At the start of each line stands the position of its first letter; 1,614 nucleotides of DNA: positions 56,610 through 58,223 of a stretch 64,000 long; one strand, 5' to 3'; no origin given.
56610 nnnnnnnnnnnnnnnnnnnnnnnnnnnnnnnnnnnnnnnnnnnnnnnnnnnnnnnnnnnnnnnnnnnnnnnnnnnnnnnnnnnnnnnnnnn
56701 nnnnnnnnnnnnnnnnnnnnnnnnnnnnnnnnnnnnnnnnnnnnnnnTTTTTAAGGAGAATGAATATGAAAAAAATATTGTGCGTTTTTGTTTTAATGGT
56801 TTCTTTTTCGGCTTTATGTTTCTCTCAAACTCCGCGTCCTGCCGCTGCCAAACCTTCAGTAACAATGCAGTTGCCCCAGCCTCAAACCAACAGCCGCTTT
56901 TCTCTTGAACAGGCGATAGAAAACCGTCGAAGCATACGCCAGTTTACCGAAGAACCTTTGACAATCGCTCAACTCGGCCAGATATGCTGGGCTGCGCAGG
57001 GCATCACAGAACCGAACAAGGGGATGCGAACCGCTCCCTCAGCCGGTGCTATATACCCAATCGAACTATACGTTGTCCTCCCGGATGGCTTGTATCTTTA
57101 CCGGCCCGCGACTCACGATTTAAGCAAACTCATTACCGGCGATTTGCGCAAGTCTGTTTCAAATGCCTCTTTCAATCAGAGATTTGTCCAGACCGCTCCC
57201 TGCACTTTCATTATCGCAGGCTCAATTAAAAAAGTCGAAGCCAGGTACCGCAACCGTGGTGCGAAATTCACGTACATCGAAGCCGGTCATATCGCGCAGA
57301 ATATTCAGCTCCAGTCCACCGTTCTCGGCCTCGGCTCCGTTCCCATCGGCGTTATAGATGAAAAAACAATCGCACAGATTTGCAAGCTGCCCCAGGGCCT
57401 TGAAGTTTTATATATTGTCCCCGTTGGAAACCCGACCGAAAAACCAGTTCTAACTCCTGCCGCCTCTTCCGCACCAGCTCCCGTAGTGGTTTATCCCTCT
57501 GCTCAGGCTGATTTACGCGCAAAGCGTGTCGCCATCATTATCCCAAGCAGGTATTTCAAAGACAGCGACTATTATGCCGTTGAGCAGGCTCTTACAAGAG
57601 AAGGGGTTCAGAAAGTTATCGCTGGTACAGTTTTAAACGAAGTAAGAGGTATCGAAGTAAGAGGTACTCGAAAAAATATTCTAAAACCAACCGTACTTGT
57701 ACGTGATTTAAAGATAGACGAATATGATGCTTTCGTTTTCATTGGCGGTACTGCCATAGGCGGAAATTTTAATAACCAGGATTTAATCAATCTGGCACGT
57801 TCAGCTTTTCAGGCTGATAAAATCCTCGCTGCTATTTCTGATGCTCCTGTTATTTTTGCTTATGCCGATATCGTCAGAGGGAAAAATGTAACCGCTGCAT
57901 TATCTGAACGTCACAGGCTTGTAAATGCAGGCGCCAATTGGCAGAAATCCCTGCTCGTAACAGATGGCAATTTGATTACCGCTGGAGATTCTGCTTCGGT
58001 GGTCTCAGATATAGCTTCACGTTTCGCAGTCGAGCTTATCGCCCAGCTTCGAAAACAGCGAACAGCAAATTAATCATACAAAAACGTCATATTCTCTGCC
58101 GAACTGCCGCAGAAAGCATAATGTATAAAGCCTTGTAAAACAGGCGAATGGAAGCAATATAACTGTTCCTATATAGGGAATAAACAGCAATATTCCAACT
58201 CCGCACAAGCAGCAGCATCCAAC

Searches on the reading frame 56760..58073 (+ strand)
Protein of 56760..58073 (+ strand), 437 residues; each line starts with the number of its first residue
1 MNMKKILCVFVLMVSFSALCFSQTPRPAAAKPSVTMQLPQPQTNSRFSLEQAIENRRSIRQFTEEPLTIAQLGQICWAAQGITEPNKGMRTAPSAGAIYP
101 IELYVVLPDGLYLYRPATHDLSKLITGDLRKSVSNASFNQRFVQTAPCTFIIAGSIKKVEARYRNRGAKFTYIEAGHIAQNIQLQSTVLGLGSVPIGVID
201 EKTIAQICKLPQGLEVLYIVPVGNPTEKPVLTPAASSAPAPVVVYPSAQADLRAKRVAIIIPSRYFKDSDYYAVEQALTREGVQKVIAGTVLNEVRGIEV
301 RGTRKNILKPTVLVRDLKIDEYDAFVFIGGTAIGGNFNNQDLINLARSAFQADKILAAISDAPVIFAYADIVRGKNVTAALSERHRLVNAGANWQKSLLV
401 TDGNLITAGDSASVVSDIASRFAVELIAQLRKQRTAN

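Call 65: search_protein_families(library=pfam, proteins=[window:56760-58073:+], max_evalue=0.00001)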
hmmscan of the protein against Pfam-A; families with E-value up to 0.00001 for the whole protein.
window:56760-58073:+ (437 aa): 3 families
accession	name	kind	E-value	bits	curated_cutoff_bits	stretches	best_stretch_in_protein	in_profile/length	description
PF00881.29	Nitroreductase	-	6.6e-30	104.9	23.5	1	53-223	1-166/167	Nitroreductase family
PF01965.30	DJ-1_PfpI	-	2.4e-23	83.2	26.6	1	255-410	1-151/165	DJ-1/PfpI family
PF14512.11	TM1586_NiRdase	-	2.7e-06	27.6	27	0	49-86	2-39/215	Putative TM nitroreductase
